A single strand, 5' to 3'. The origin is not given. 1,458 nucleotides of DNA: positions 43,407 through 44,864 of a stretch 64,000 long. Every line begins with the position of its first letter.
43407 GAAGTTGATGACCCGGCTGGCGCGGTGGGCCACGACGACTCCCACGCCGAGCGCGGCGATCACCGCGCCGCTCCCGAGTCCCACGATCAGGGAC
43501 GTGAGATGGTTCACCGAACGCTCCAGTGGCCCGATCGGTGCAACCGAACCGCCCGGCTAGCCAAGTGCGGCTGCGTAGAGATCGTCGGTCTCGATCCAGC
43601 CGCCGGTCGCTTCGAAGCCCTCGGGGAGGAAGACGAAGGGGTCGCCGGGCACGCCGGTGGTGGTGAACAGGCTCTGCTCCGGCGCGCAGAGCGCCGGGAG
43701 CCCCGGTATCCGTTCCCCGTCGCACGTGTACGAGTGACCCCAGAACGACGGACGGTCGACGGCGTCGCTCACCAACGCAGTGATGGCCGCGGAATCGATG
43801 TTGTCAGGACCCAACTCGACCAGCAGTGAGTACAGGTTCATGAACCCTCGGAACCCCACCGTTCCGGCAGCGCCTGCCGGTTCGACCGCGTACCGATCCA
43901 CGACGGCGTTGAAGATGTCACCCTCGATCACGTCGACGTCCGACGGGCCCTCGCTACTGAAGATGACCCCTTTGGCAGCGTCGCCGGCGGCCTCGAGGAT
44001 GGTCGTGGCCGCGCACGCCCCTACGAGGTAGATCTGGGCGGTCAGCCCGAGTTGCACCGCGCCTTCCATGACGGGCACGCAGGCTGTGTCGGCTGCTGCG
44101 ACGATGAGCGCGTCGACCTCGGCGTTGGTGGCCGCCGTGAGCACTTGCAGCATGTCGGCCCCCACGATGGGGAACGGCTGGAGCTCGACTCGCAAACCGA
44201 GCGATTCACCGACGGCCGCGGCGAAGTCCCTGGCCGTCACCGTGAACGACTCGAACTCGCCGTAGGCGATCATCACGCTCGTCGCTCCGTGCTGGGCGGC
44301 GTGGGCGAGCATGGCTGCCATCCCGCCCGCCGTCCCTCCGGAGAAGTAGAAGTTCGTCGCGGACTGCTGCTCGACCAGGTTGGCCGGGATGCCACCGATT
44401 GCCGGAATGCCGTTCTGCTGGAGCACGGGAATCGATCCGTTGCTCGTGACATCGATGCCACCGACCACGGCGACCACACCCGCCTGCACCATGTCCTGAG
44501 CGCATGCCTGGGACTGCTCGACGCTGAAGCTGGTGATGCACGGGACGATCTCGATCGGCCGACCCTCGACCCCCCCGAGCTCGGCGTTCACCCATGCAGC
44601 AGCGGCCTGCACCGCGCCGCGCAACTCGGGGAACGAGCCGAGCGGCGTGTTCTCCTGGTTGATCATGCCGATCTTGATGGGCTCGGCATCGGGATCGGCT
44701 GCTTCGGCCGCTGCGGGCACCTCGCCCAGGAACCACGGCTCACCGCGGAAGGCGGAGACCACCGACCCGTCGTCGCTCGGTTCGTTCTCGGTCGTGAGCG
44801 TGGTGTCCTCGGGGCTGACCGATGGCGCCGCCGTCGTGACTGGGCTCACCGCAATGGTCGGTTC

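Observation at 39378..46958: ACC deaminase divergently paired with a Liv-type amino-acid ABC importer that has a carotenoid/lignostilbene oxygenase nested inside it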

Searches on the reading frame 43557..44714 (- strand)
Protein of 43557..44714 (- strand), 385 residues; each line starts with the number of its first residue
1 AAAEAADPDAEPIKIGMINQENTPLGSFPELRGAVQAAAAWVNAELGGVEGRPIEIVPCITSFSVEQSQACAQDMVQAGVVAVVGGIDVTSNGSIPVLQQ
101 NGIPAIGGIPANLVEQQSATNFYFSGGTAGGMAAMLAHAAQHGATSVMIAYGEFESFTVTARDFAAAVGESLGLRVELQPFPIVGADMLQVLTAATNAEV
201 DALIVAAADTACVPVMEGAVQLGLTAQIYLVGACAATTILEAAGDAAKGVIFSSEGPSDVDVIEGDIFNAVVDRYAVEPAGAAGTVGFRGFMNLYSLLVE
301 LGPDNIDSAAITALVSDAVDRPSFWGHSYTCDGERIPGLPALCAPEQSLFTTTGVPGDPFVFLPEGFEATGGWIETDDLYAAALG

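Call 33: find_homologous_proteins(query=window:43557-44714:-, max_evalue=0.00001)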
Query window:43557-44714:- (385 aa): 639 proteins with E <= 0.00001 among 8000 candidates; the best 120 are listed.
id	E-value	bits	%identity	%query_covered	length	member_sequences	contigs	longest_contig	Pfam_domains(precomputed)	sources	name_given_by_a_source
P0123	6.8e-245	830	100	100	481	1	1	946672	PF13458.13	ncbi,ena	-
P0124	5.6e-216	735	88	99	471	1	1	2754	PF13458.13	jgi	jgi:branched-chain amino acid transport system substrate-binding protein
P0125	8.5e-194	662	79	100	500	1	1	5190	PF13458.13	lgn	-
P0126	2.9e-193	660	80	97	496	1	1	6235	PF13458.13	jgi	jgi:branched-chain amino acid transport system substrate-binding protein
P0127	2.5e-190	650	77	99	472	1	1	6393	PF13458.13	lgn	-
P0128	1.2e-188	645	77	99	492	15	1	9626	PF13458.13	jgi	jgi:branched-chain amino acid transport system substrate-binding protein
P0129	3.7e-173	594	71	100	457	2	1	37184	PF13458.13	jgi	jgi:branched-chain amino acid transport system substrate-binding protein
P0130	7.5e-165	566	68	100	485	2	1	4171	PF13458.13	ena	-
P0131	2.9e-164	564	69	100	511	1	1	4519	PF13458.13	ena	-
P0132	2.9e-163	561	71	99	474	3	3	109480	PF13458.13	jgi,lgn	jgi:branched-chain amino acid transport system substrate-binding protein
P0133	3.6e-162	558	68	98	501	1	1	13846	PF13458.13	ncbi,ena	-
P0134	2.0e-161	555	68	100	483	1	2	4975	PF13458.13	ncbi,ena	-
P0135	1.7e-160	552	68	99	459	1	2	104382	PF13458.13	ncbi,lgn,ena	-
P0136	3.4e-160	551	68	99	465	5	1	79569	PF13458.13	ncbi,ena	-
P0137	5.9e-159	547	70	97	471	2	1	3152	PF13458.13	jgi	jgi:branched-chain amino acid transport system substrate-binding protein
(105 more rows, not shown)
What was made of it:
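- Checked: Its 100%-identical database entry P0123 is also 481 aa (call 33).
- Source annotations call the homologues 'branched-chain amino acid transport system substrate-binding protein' (call 33).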

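Call 34: find_encoding_contigs(protein=P0128, flank=8000, max_places=2)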
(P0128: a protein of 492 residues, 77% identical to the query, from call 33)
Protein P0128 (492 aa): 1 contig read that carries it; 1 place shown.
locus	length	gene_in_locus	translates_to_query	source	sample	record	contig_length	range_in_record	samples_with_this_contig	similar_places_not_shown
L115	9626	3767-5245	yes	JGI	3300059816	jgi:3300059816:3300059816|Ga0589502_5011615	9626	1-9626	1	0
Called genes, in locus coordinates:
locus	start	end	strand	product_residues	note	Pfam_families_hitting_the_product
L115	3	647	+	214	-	?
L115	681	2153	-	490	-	PF03055:RPE65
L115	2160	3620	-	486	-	PF03055:RPE65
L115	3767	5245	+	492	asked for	PF13458:Peripla_BP_6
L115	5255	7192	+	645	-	PF02653:BPD_transp_2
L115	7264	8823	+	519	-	PF00501:AMP-binding, PF13193:AMP-binding_C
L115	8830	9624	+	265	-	?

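Call 35: find_encoding_contigs(protein=P0126, flank=8000, max_places=2)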
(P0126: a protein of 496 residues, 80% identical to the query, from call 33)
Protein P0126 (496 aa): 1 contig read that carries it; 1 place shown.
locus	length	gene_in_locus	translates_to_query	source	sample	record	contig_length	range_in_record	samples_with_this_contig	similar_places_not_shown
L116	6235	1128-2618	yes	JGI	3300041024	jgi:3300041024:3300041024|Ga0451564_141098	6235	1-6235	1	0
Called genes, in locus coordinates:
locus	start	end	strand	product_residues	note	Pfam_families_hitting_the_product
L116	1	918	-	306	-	?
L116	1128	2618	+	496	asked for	PF13458:Peripla_BP_6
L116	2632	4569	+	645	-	PF02653:BPD_transp_2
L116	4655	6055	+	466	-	PF00501:AMP-binding, PF13193:AMP-binding_C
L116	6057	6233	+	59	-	?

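Call 36: find_encoding_contigs(protein=P0129, flank=9000, max_places=2)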
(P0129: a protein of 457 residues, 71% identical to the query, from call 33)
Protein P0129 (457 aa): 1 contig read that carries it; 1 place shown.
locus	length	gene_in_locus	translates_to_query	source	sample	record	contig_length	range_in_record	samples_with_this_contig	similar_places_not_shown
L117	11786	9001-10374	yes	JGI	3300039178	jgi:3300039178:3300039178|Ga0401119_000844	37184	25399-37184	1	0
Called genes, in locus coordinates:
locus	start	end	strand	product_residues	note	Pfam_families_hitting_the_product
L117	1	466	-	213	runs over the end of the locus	PF11716:MDMPI_N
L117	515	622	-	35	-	-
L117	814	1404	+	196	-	PF00440:TetR_N, PF17754:TetR_C_14 (weak)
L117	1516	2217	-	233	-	-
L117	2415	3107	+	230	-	PF00857:Isochorismatase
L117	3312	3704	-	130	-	PF10000:ACT_3, PF13840:ACT_7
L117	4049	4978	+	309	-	PF00296:Bac_luciferase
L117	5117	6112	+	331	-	PF08240:ADH_N, PF00107:ADH_zinc_N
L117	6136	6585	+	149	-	PF01969:Ni_insertion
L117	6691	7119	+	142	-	PF04075:F420H2_quin_red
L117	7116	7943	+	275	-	-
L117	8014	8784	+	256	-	PF00106:adh_short, PF01370:Epimerase (faint), PF08659:KR, PF13561:adh_short_C2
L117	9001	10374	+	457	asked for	PF13458:Peripla_BP_6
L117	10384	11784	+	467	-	?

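Call 52: predict_structure(alignment_id=A1)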
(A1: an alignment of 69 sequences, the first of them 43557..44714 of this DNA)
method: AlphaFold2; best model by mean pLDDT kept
length: 385 residues; sequences in the alignment: 69
mean_pLDDT: 93.0   pTM: 0.91
mean pLDDT of the five models: 93.0, 91.4, 90.5, 90.1, 89.0
residues with pLDDT >= 90: 302; 70-90: 81; 50-70: 1; < 50: 1
segments of 3 or more residues with pLDDT < 50: none
pLDDT, mean of each block of 10 residues (from residue 1): 84 97 87 97 97 97 92 97 92 94 94 91 92 98 98 93 97 98 89 98 93 95 97 88 95 85 91 96 92 96 95 90 86 92 93 86 88 92 93
secondary structure, 60 per line:
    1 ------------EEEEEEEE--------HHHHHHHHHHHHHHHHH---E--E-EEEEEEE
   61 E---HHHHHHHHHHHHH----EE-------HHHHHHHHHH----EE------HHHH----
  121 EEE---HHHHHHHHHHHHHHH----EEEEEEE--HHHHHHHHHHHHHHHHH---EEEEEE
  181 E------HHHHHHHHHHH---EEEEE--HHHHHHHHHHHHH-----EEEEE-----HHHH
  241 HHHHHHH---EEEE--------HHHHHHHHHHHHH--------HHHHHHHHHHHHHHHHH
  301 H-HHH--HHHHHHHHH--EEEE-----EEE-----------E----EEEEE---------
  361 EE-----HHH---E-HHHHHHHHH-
elements in order: E13-20 H29-45 E54-61 H65-77 H91-100 H113-116 E121-123 H127-141 E146-152 H155-171 E175-181 H188-198 E202-206 H209-221 E227-231 H237-247 E251-254 H263-275 H284-301 H308-316 E319-322 E328-330 E347-351 H376-384

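Call 54: fold_search(model_id=the predicted structure, library=pdb)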
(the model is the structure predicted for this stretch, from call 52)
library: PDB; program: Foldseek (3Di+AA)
matches with E <= 10: 1852; with E <= 0.001: 978
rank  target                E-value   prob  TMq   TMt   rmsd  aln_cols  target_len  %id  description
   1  3hut                  1.4e-17  1.00  0.67  0.73   4.8       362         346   17  Crystal structure of a putative branched-chain amino acid ABC transporter from Rhodospirillum rubrum (released 2009-06-30)
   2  3td9                  1.2e-16  1.00  0.72  0.78   3.9       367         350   19  Crystal structure of a Leucine binding protein LivK (TM1135) from Thermotoga maritima MSB8 at 1.90 A resolution (released 2011-09-07)
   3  4kv7                  2.8e-16  1.00  0.77  0.80   4.1       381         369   15  The crystal structure of a possible leucine/isoleucine/valine-binding protein from Rhodopirellula baltica SH 1 (released 2013-06-05)
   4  4gnr                  7.9e-16  1.00  0.73  0.80   3.7       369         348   15  1.0 Angstrom resolution crystal structure of the branched-chain amino acid transporter substrate binding protein LivJ fr (released 2012-09-05)
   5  4q6w_A                9.4e-16  1.00  0.71  0.73   4.3       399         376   17  Crystal Structure of Periplasmic Binding Protein type 1 from Bordetella pertussis Tohama I complexed with 3-Hydroxy Be (released 2014-07-02)
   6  2liv                  9.4e-16  1.00  0.59  0.65   5.7       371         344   16  PERIPLASMIC BINDING PROTEIN STRUCTURE AND FUNCTION. REFINED X-RAY STRUCTURES OF THE LEUCINE/ISOLEUCINE/VALINE-BINDING PR (released 1989-07-12)
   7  1z15                  1.1e-15  1.00  0.58  0.63   6.3       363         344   16  Crystal structure analysis of periplasmic Leu/Ile/Val-binding protein in superopen form (released 2005-10-04)
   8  4q6w_B                1.3e-15  1.00  0.70  0.71   4.7       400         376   16  Crystal Structure of Periplasmic Binding Protein type 1 from Bordetella pertussis Tohama I complexed with 3-Hydroxy Be (released 2014-07-02)
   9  1usg                  1.5e-15  1.00  0.54  0.58   6.9       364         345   15  L-leucine-binding protein, apo form (released 2003-12-18)
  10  4n0q_B                1.8e-15  1.00  0.71  0.78   3.8       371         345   17  Crystal Structure of an ABC transporter, substrate-binding protein from Brucella melitensis 16M in complex with L-Leuc (released 2013-11-06)
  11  9jti                  3.4e-15  1.00  0.67  0.47   3.8       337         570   16  X-ray structure of NeIle indicator complexed with isoleucine (released 2024-12-25)
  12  7jfn                  4.0e-15  1.00  0.74  0.73   4.1       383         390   17  Crystal Structure of Leucine-, isoleucine-, valine-, threonine-, and alanine-binding protein from Brucella ovis, closed  (released 2020-07-29)
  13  4n0q_A                4.3e-15  1.00  0.71  0.79   3.8       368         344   16  Crystal Structure of an ABC transporter, substrate-binding protein from Brucella melitensis 16M in complex with L-Leuc (released 2013-11-06)
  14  3ip5                  4.8e-15  1.00  0.72  0.79   3.9       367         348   17  Structure of Atu2422-GABA receptor in complex with alanine (released 2010-07-14)
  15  3lop                  5.1e-15  1.00  0.73  0.79   3.7       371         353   16  Crystal structure of substrate-binding periplasmic protein (Pbp) from Ralstonia solanacearum (released 2010-02-23)
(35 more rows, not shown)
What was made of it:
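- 43557..45002 (-): Lipoprotein solute-binding protein, Peripla_BP_6, with a ~95-aa Pro/Thr/Ser/Ala-rich linker. AF2 model has pLDDT 93 and a type-I PBP fold (calls 52, 54).
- The SBP fold search cannot separate amino-acid binders from carboxylate binders (call 54).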

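Call 61: search_solved_structures(query=A1, max_evalue=0.01)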
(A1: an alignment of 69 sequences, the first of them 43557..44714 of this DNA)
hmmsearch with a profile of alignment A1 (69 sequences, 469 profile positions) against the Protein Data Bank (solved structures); distinct sequences matched with E-value up to 0.01: 12.
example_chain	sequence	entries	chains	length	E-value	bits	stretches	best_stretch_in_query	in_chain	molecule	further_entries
3td9_A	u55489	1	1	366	2.6e-10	42.8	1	140-410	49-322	Branched chain amino acid ABC transporter, periplasmic amino acid-binding protein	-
4evs_A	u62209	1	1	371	1.3e-09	40.5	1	101-367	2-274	PUTATIVE ABC TRANSPORTER SUBUNIT, SUBSTRATE-BINDING COMPONENT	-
4f06_A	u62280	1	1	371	2.5e-08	36.3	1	101-318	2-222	Extracellular ligand-binding receptor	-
4ey3_A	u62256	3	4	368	8e-07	31.3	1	133-385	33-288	Twin-arginine translocation pathway signal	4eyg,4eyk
4obb_A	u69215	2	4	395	1.2e-06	30.7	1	94-373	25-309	Amino acid/amide ABC transporter substrate-binding protein, HAAT family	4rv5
4nqr_A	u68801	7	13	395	1.5e-06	30.4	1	94-372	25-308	Amino acid/amide ABC transporter substrate-binding protein, HAAT family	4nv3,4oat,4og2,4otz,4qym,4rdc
4zpj_A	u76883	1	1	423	7.3e-06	28.1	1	97-357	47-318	Extracellular ligand-binding receptor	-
8tg1_A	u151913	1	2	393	0.00012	24.1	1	98-320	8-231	Extracellular ligand-binding receptor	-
4dqd_A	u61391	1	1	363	0.00079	21.4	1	281-376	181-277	Extracellular ligand-binding receptor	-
3sg0_A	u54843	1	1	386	0.00085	21.3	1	281-376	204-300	Extracellular ligand-binding receptor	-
3i09_A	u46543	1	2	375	0.0044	19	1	129-322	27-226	Periplasmic branched-chain amino acid-binding protein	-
4q6w_A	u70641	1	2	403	0.008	18.1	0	95-178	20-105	Putative leu/ile/val-binding protein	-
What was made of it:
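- Its fold is equidistant (14-19% identity) from amino-acid, aromatic-acid, fatty-acid, urea and amide binders (calls 54, 61). Peripla_BP_6 proteins that bind 4-hydroxybenzoate or p-coumarate are among the best profile and fold matches: 4EVS, 4F06, 4EY3, 4F8J (calls 54, 61).
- Tried and rejected: I predicted the SBP structure (pLDDT 93) and ran Foldseek against the PDB, plus a profile search (calls 52, 54, 61).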

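Call 77: find_encoding_contigs(protein=P0124, flank=5000, max_places=3)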
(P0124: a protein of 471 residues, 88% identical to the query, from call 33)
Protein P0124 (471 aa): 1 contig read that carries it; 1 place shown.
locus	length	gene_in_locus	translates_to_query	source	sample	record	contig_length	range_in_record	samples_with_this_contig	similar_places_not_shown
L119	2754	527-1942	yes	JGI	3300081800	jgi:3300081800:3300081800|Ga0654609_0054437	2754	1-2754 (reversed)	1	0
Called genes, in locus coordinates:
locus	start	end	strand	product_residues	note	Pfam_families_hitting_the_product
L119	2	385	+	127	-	?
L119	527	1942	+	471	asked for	PF13458:Peripla_BP_6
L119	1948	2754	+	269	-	?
